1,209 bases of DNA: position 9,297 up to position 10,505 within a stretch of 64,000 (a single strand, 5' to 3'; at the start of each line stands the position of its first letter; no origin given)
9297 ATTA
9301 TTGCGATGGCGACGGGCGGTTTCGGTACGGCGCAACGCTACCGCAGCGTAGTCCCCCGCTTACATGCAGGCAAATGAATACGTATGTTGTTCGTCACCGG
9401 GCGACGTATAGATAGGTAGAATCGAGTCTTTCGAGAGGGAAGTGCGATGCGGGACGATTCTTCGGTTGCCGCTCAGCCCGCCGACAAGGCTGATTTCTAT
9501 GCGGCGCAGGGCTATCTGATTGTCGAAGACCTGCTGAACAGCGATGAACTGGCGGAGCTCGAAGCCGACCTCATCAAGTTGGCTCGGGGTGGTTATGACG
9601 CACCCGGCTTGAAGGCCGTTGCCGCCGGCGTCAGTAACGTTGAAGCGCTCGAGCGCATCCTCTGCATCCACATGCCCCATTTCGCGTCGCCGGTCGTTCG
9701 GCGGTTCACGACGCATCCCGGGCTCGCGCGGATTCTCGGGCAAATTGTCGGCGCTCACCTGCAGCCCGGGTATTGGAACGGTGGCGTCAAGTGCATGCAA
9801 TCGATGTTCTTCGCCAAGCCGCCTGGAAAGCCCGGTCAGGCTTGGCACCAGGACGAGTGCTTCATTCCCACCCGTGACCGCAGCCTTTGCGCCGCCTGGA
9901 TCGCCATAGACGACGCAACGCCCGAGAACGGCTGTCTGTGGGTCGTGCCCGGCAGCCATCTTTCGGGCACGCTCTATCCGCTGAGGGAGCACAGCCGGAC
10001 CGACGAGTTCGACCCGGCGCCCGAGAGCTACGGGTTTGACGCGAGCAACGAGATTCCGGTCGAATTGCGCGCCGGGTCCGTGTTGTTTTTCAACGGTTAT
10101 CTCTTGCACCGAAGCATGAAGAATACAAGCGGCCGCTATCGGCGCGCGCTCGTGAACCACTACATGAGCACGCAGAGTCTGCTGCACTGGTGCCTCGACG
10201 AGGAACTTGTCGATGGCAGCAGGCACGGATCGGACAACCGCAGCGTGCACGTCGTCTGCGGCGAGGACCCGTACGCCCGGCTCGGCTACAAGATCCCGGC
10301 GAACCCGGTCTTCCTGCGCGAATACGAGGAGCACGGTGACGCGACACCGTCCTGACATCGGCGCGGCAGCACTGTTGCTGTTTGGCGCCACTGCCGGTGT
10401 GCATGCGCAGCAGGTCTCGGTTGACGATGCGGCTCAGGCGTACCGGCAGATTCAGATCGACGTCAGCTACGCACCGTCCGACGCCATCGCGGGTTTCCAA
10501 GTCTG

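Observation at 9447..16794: Sugar ABC importer operon carrying two oxygenases (PhyH-type dioxygenase and cytochrome P450)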

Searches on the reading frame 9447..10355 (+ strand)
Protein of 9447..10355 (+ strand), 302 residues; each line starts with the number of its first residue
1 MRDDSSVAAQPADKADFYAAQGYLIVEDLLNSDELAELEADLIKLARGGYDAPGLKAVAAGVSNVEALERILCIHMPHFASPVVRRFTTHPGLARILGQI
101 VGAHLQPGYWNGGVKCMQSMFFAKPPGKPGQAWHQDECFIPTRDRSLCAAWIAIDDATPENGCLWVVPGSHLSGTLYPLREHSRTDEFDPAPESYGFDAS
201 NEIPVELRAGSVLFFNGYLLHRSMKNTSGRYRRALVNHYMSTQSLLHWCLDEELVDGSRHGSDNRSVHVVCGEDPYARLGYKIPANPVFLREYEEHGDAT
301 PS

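Call 5: search_protein_families(library=pfam, proteins=[window:9447-10355:+], max_evalue=0.01)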
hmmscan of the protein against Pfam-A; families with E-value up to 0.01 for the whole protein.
window:9447-10355:+ (302 aa): 1 family
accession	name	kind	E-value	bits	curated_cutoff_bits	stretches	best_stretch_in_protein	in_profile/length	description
PF05721.19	PhyH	-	1.6e-41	143.4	22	1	19-234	2-213/213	Phytanoyl-CoA dioxygenase (PhyH)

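Call 6: search_protein_families(library=ncbifam, proteins=[window:9447-10355:+], max_evalue=0.01)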
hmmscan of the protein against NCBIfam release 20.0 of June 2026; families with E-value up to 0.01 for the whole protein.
window:9447-10355:+ (302 aa): 4 families
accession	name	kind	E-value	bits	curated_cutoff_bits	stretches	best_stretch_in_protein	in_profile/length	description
NF052437.1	MPhHdxlPhnYGIM8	equivalog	4.7e-13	49.2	500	1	124-239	107-213/260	methylphosphonate hydroxylase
TIGR01762.1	chlorin-enz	subfamily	3.7e-12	46.2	226.3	1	114-174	88-160/288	chlorinating enzyme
TIGR02408.1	ectoine_ThpD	equivalog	7.3e-12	45.2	336.5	1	11-234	18-242/277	ectoine hydroxylase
NF045813.1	DxPntBtaHylase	equivalog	0.0042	16.5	550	1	131-229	134-234/285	1-deoxypentalenic acid 11-beta-hydroxylase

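Call 24: search_solved_structures(query=window:9447-10355:+, max_evalue=0.001, show_alignments=1)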
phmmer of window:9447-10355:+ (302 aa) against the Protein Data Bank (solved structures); distinct sequences matched with E-value up to 0.001: 18.
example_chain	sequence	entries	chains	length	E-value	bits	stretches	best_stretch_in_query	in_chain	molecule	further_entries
2opw_A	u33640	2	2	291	4.8e-17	65.4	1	116-243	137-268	PHYHD1 protein | Phytanoyl-CoA dioxygenase domain-containing protein 1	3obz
2a1x_A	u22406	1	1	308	4.4e-11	45.8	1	14-242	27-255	Phytanoyl-CoA dioxygenase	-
5epa_A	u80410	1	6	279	1.1e-10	44.4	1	15-242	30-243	SnoK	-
9c9n_A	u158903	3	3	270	4.3e-10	42.5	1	119-240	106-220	Fe/2-OG dependent dioxygenase MysH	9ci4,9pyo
9pze_A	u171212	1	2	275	4.5e-10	42.4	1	119-240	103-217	Fe/2-OG dependent dioxygenase MysH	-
4xbz_A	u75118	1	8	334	2.1e-09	40.2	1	18-242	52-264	EvdO1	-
4xaa_A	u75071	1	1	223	3.3e-09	39.6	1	120-240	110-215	Putative oxygenase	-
4xab_A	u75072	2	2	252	2.4e-08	36.8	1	123-242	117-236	EvdO2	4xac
6ec3_A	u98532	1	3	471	2.6e-08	36.7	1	119-240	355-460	Methyltransferase domain-containing protein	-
2fct_A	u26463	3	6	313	1.1e-06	31.3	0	113-173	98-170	syringomycin biosynthesis enzyme 2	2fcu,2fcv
5ep9_A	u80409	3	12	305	1.2e-06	31.1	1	18-240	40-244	SnoN,Epimerase SnoN | SnoN,SnoN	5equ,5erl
3gja_A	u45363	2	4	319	1.6e-06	30.8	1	111-174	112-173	CytC3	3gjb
4mhr_A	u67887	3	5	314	1.5e-05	27.6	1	13-173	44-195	Ectoine hydroxylase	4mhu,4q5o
6zyk_A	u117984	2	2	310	2.3e-05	27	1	67-227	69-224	Monooxygenase | Uncharacterized protein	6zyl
9wyc_A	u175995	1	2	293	0.00022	23.8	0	122-173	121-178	Oxidoreductase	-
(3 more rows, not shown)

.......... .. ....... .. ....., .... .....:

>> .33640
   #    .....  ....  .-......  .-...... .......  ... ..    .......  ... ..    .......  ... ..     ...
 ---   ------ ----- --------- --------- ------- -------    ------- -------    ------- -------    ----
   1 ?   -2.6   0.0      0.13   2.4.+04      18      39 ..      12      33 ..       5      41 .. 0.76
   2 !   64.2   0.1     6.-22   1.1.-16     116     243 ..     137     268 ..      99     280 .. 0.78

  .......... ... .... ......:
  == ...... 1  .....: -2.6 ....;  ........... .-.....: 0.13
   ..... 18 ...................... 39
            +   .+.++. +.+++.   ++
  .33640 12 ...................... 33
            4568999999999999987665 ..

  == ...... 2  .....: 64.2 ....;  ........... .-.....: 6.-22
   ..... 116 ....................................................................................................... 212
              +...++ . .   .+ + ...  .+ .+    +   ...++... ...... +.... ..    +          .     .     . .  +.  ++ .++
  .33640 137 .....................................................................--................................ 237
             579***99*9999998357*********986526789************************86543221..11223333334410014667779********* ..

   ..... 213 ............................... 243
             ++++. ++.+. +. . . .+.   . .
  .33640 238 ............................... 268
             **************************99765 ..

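Call 27: find_related_loci(query=window:9447-10355:+, collection=genome_contigs, flank=8000)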
Query window:9447-10355:+ (302 aa) in genome_contigs; peptide patterns used: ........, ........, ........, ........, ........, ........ (x = any residue, [..] = any of these).
107 stretches matched a pattern; 47 encode a relative of the query (tblastn E <= 1e-3); 47 distinct loci.
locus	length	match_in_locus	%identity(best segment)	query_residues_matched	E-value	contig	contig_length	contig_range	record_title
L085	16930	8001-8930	82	1-302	3e-175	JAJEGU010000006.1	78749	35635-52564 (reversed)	MAG: Pseudomonadales bacterium isolate p16x57bins.39 k141_215196, whole genome shotgun sequence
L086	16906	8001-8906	82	1-302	3e-175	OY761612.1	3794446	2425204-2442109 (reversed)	MAG: Pseudomonadales bacterium isolate 8826704f-68a6-4665-bbd8-dc2ebed91d17 genome assembly, chromosome: 1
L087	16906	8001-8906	82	1-302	5e-174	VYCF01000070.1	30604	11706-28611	MAG: Gammaproteobacteria bacterium isolate SB0675_bin_1 NODE_668_length_30604_cov_33.685194, whole genome shotgun sequen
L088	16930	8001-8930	82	1-302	7e-175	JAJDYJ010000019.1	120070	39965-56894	MAG: Pseudomonadales bacterium isolate jk18x34bins.22 k141_518213, whole genome shotgun sequence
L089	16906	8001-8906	81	1-302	2e-170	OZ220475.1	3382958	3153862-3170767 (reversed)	MAG: uncultured Pseudohongiella sp. isolate f20f0f48-b496-4692-aa1b-deba916b6b03 genome assembly, chromosome: 1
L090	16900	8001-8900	85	1-300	7e-167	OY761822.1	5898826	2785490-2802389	MAG: Gammaproteobacteria bacterium isolate 26270776-605d-492c-ad89-c005c466fdfd genome assembly, chromosome: 1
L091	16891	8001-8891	80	1-297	2e-165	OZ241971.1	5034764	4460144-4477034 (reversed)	MAG: Candidatus Rariloculaceae bacterium isolate 10a0c7d6-6ede-4db6-943a-c409cb9c6a76 genome assembly, chromosome: 1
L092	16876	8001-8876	80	6-297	1e-163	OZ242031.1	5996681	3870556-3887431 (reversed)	MAG: Candidatus Rariloculaceae bacterium isolate a5421204-da08-4551-a270-5214cadbb2a1 genome assembly, chromosome: 1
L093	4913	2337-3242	78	1-297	5e-165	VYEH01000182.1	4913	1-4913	MAG: Proteobacteria bacterium isolate SB0676_bin_28 NODE_7171_length_4913_cov_4.489090, whole genome shotgun sequence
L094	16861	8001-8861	80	14-300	9e-161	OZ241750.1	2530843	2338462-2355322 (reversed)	MAG: uncultured Pseudohongiella sp. isolate bbb0c316-1979-439e-aad9-ea869a48f3a6 genome assembly, chromosome: 1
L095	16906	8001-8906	77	1-301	2e-160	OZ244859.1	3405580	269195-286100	MAG: uncultured Pseudohongiella sp. isolate 5bec032b-8051-42f8-897f-893db5672dee genome assembly, chromosome: 1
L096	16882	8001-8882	79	1-293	4e-160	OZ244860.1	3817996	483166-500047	MAG: Candidatus Rariloculaceae bacterium isolate 679df853-ac47-4b83-8e01-f524b298fd7f genome assembly, chromosome: 1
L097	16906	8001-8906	78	1-302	6e-158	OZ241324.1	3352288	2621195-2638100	MAG: uncultured Pseudohongiella sp. isolate d3aff5fe-6936-4dba-83f8-42c5914a9891 genome assembly, chromosome: 1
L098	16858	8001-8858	70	15-300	5e-140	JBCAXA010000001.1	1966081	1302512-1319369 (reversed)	MAG: Pseudomonadota bacterium isolate J06554_8 NODE_1_length_1966081_cov_18.970388, whole genome shotgun sequence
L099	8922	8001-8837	70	15-293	5e-138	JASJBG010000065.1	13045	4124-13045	MAG: Woeseiaceae bacterium isolate MO_074.B2 MO_074.c_777, whole genome shotgun sequence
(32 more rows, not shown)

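Call 30: find_homologous_proteins(query=window:9447-10355:+, max_evalue=1e-20)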
Query window:9447-10355:+ (302 aa): 6057 proteins with E <= 1e-20 among 8000 candidates; the best 120 are listed.
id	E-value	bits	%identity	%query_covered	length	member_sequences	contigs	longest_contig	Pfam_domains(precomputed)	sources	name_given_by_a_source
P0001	2.8e-194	662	92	100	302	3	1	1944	PF05721.20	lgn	-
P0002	1.8e-193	660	92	100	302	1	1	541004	PF05721.20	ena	-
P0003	3.5e-193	659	91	100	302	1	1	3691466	PF05721.20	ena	-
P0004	1.3e-174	598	85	98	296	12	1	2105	PF05721.20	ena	-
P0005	4.9e-173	593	82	100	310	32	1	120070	PF05721.20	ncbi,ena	-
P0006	9.8e-173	592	81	100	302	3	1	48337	PF05721.20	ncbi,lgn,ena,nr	ncbi:MAG: phytanoyl-CoA dioxygenase family protein [Gammaproteobacteria bacterium]|nr:phytanoyl-CoA 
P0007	1.7e-171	588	81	100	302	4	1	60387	PF05721.20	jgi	-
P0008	2.2e-169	581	81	100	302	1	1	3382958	PF05721.20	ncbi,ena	-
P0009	5.9e-169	579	80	100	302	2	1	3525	PF05721.20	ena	-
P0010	6.8e-166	569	80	98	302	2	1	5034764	PF05721.20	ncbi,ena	-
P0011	3.5e-165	567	79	98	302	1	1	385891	PF05721.20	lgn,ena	-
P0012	1.0e-164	565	79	98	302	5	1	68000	PF05721.20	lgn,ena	-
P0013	1.7e-164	565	81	96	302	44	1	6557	PF05721.20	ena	-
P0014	2.1e-164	564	78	100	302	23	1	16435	PF05721.20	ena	-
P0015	1.7e-163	561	79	98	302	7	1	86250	PF05721.20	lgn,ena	-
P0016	2.8e-163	561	79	97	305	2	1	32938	PF05721.20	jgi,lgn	-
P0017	5.5e-163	560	77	100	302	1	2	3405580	PF05721.20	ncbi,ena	-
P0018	1.8e-162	558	80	96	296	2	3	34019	PF05721.20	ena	-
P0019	4.7e-162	557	79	97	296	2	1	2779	PF05721.20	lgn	-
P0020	2.3e-160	551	79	97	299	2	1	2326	PF05721.20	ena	-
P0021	3.8e-160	550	80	95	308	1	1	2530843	PF05721.20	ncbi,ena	-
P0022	6.4e-160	550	79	97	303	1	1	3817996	PF05721.20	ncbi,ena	-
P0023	6.2e-154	530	78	93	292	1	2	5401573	PF05721.20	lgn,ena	-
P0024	2.4e-153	528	78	93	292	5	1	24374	PF05721.20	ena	-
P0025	5.2e-153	527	74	99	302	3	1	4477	PF05721.20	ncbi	-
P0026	6.2e-151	520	72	99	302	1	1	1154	PF05721.20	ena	-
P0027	5.6e-150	517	73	98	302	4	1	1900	PF05721.20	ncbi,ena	-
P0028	4.0e-149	514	73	99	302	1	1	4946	PF05721.20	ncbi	-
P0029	4.9e-149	514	71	99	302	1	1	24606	PF05721.20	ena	-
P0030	2.4e-148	512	71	99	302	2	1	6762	PF05721.20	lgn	-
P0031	3.1e-148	511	74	98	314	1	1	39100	PF05721.20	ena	-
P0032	7.2e-148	510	73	97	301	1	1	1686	PF05721.20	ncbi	-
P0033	9.1e-148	510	72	99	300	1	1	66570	PF05721.20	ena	-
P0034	9.8e-148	510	73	97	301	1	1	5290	PF05721.20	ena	-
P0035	7.0e-147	507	70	99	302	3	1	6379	PF05721.20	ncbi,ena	-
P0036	2.4e-146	505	70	99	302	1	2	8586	PF05721.20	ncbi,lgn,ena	-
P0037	3.3e-146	504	71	99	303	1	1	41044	PF05721.20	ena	-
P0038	4.6e-145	501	73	97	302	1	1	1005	PF05721.20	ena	-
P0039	4.5e-140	484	70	95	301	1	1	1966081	PF05721.20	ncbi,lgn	ncbi:MAG: phytanoyl-CoA dioxygenase family protein [Pseudomonadota bacterium]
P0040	3.9e-136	471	70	92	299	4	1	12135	PF05721.20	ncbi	-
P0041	1.9e-128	446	67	93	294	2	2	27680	PF05721.20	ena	-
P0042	2.9e-128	446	69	92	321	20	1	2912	PF05721.20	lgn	-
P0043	3.8e-128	445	68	92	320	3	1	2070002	PF05721.20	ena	-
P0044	8.0e-128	444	65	98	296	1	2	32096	PF05721.20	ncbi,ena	-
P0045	2.6e-127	442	67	93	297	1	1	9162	PF05721.20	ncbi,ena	-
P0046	4.2e-127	442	66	95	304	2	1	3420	PF05721.20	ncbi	-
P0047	5.0e-126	438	68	92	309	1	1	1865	PF05721.20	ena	-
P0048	3.6e-124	432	67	92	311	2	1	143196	PF05721.20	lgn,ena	-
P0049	9.0e-124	431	63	97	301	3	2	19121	PF05721.20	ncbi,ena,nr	ncbi:MAG: phytanoyl-CoA dioxygenase family protein [Xanthomonadales bacterium]|nr:phytanoyl-CoA diox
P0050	1.3e-123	430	65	94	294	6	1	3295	PF05721.20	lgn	-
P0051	2.1e-123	430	65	92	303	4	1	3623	PF05721.20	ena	-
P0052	2.6e-123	429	66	93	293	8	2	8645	PF05721.20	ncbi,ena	-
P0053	5.7e-122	425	64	95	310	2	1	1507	PF05721.20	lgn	-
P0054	4.1e-121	422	63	96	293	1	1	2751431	PF05721.20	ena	-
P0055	5.2e-121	422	63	96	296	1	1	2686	PF05721.20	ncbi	-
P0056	4.2e-118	412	63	94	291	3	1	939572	PF05721.20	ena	-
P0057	2.7e-117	410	62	97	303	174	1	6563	PF05721.20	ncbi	-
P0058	1.9e-110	387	60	92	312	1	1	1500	PF05721.20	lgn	-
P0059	4.6e-110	386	63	90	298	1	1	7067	PF05721.20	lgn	-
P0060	4.8e-108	379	59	93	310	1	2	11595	PF05721.20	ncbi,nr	ncbi:MAG: phytanoyl-CoA dioxygenase family protein [Planctomycetes bacterium]|nr:phytanoyl-CoA dioxy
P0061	4.9e-108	379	57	97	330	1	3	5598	PF05721.20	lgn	-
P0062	6.5e-108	379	62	93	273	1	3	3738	PF05721.20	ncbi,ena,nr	ncbi:MAG: phytanoyl-CoA dioxygenase family protein [Gammaproteobacteria bacterium]|nr:phytanoyl-CoA 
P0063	6.8e-107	375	86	60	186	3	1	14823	PF05721.20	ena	-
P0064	2.5e-105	370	60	91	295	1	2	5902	PF05721.20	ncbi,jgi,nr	ncbi:MAG: phytanoyl-CoA dioxygenase family protein [Planctomycetota bacterium]|jgi:phytanoyl-CoA hyd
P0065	7.5e-105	369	59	91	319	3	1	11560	PF05721.20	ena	-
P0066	1.0e-104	368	60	92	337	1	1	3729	PF05721.20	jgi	jgi:ectoine hydroxylase-related dioxygenase (phytanoyl-CoA dioxygenase family)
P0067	1.1e-104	368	58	95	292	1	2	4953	PF05721.20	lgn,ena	-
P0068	1.3e-104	368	62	86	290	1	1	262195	PF05721.20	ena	-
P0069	1.5e-104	368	62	91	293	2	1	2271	PF05721.20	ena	-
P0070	5.0e-104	366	56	96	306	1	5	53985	PF05721.20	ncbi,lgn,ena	-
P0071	2.4e-103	364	57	93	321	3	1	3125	PF05721.20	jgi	-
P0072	2.6e-103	364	56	95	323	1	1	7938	PF05721.20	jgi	jgi:phytanoyl-CoA hydroxylase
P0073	2.8e-103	363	57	94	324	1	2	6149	PF05721.20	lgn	-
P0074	3.6e-103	363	57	93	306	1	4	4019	PF05721.20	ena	-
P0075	4.5e-103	363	57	95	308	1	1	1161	PF05721.20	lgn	-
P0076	6.8e-103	362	57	93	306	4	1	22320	PF05721.20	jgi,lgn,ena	-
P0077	9.6e-103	362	56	93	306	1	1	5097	PF05721.20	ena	-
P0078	3.5e-102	360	57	92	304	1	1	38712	PF05721.20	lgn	-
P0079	3.7e-102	360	57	94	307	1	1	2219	PF05721.20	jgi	jgi:ectoine hydroxylase-related dioxygenase (phytanoyl-CoA dioxygenase family)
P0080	4.7e-102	359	56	93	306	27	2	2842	PF05721.20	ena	-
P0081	8.3e-102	359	56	93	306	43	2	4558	PF05721.20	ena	-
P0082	9.8e-102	358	56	95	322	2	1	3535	PF05721.20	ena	-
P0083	1.2e-101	358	59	92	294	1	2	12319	PF05721.20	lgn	-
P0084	1.6e-101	358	58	91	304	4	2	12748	PF05721.20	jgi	jgi:phytanoyl-CoA hydroxylase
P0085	1.8e-101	358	56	93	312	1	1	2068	PF05721.20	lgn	-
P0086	1.9e-101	357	57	95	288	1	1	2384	PF05721.20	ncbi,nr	ncbi:MAG TPA: phytanoyl-CoA dioxygenase family protein, partial [Polyangiaceae bacterium]|nr:phytano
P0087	3.6e-101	357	56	92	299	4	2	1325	PF05721.20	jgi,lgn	-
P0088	3.6e-101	357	58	92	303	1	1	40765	PF05721.20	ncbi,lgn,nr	ncbi:MAG: hypothetical protein KatS3mg115_2345 [Candidatus Poribacteria bacterium]|nr:MAG: hypotheti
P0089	6.4e-101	356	56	94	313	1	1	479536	PF05721.20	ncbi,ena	-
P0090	6.4e-101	356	56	93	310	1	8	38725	PF05721.20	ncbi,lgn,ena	-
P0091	7.0e-101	356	58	93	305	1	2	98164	PF05721.20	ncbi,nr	ncbi:MAG: phytanoyl-CoA dioxygenase family protein [Chloroherpetonaceae bacterium]|nr:phytanoyl-CoA 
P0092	7.3e-101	356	57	92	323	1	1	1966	PF05721.20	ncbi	-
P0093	9.9e-101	355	56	92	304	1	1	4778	PF05721.20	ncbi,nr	ncbi:MAG TPA: phytanoyl-CoA dioxygenase family protein [Chthonomonadales bacterium]|nr:phytanoyl-CoA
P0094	1.1e-100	355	58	93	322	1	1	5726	PF05721.20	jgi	jgi:ectoine hydroxylase-related dioxygenase (phytanoyl-CoA dioxygenase family)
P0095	1.3e-100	355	56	92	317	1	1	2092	PF05721.20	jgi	-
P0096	1.5e-100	355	54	98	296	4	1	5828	PF05721.20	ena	-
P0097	1.5e-100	354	61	87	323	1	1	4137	PF05721.20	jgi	jgi:phytanoyl-CoA hydroxylase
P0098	1.6e-100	354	57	93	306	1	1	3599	PF05721.20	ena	-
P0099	1.6e-100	354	55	93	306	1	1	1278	PF05721.20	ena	-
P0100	1.7e-100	354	57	91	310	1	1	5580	PF05721.20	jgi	jgi:phytanoyl-CoA hydroxylase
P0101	1.7e-100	354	58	93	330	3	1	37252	PF05721.20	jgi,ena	-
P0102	1.8e-100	354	57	92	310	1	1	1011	PF05721.20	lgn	-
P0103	1.8e-100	354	57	92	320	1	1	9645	PF05721.20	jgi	-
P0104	2.1e-100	354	55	95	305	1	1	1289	PF05721.20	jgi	jgi:phytanoyl-CoA hydroxylase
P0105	2.2e-100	354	54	93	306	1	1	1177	PF05721.20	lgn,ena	-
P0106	2.7e-100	354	57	95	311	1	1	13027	PF05721.20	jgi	jgi:hypothetical protein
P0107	2.8e-100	354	57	92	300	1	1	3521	PF05721.20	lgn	-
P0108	2.9e-100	354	55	96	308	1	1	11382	PF05721.20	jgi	jgi:phytanoyl-CoA hydroxylase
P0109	3.2e-100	353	54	93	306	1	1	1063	PF05721.20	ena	-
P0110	3.3e-100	353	58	95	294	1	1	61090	PF05721.20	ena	-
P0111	3.4e-100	353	58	92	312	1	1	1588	PF05721.20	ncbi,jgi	jgi:ectoine hydroxylase-related dioxygenase (phytanoyl-CoA dioxygenase family)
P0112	3.5e-100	353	55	93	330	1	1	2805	PF05721.20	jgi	jgi:phytanoyl-CoA hydroxylase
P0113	3.9e-100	353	55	93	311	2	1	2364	PF05721.20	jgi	jgi:ectoine hydroxylase-related dioxygenase (phytanoyl-CoA dioxygenase family)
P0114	4.8e-100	353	58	92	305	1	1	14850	PF05721.20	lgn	-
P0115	5.1e-100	353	57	95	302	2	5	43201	PF05721.20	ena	-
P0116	6.3e-100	352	55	93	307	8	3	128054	PF05721.20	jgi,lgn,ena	-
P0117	7.4e-100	352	56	95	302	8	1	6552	PF05721.20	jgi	jgi:phytanoyl-CoA hydroxylase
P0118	7.6e-100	352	61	86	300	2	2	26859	PF05721.20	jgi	-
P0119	9.6e-100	352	57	93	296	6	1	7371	PF05721.20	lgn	-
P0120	9.9e-100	352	56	93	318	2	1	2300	PF05721.20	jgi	jgi:ectoine hydroxylase-related dioxygenase (phytanoyl-CoA dioxygenase family)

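Call 31: find_encoding_contigs(protein=P0088, flank=8000, max_places=2)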
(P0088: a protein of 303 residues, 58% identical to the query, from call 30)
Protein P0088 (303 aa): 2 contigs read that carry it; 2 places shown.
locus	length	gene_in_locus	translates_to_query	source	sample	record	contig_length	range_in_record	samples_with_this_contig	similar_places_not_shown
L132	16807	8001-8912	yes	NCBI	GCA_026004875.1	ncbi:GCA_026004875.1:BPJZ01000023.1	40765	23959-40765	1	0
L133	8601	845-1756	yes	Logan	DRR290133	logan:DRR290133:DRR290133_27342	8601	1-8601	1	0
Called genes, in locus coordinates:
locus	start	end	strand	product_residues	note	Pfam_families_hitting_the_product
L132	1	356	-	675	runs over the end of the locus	PF05547:Peptidase_M6 (weak)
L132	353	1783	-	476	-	PF04389:Peptidase_M28, PF05343:Peptidase_M42 (faint), PF01546:Peptidase_M20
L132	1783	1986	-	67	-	-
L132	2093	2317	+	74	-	PF01455:HupF_HypC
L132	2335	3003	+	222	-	PF01924:HypD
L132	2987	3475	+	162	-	PF01924:HypD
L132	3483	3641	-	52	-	-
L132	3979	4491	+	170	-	PF02769:AIRS_C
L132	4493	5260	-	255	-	-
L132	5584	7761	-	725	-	PF16586:DUF5060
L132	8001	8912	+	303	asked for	PF05721:PhyH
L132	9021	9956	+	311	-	-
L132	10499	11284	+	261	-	PF13385:Laminin_G_3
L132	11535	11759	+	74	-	-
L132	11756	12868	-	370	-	PF05048:NosD, PF13229:Beta_helix (weak), PF05048:NosD, PF13229:Beta_helix, PF05048:NosD (weak)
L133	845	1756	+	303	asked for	PF05721:PhyH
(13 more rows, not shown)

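Call 32: find_encoding_contigs(protein=P0091, flank=8000, max_places=2)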
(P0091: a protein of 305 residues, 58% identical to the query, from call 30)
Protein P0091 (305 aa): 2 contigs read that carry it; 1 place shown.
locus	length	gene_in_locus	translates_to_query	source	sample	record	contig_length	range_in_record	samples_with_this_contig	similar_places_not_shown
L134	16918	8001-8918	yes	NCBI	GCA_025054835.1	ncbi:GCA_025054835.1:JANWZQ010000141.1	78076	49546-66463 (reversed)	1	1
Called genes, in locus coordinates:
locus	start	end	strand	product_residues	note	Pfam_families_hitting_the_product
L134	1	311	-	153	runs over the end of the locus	PF03100:CcmE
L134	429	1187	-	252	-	PF01578:Cytochrom_C_asm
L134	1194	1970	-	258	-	PF01061:ABC2_membrane (weak)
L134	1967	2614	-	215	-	PF20703:nSTAND1 (weak), PF00005:ABC_tran, PF02463:SMC_N (faint), PF13191:AAA_16 (weak), PF13401:AAA_22 (weak), PF13304:AAA_21 (weak)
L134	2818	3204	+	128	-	-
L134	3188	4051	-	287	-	PF10370:Rv2993c-like_N (faint), PF01557:FAA_hydrolase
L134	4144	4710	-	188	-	PF00117:GATase, PF07722:Peptidase_C26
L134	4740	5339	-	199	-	PF21176:RecR_HhH, PF02132:RecR_ZnF, PF13662:Toprim_4, PF01751:Toprim, PF21175:RecR_C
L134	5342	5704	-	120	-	PF02575:YbaB_DNA_bd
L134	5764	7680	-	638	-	PF13177:DNA_pol3_delta2, PF13401:AAA_22 (weak), PF00004:AAA, PF22608:DNAX_ATPase_lid, PF12169:DNA_pol3_gamma3, PF20964:DnaX_C (weak)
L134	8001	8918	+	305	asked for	PF05721:PhyH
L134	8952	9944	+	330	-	-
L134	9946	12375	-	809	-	PF12891:Glyco_hydro_44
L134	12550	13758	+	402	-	PF01590:GAF, PF13185:GAF_2, PF07730:HisKA_3, PF02518:HATPase_c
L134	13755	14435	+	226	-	PF00072:Response_reg, PF00196:GerE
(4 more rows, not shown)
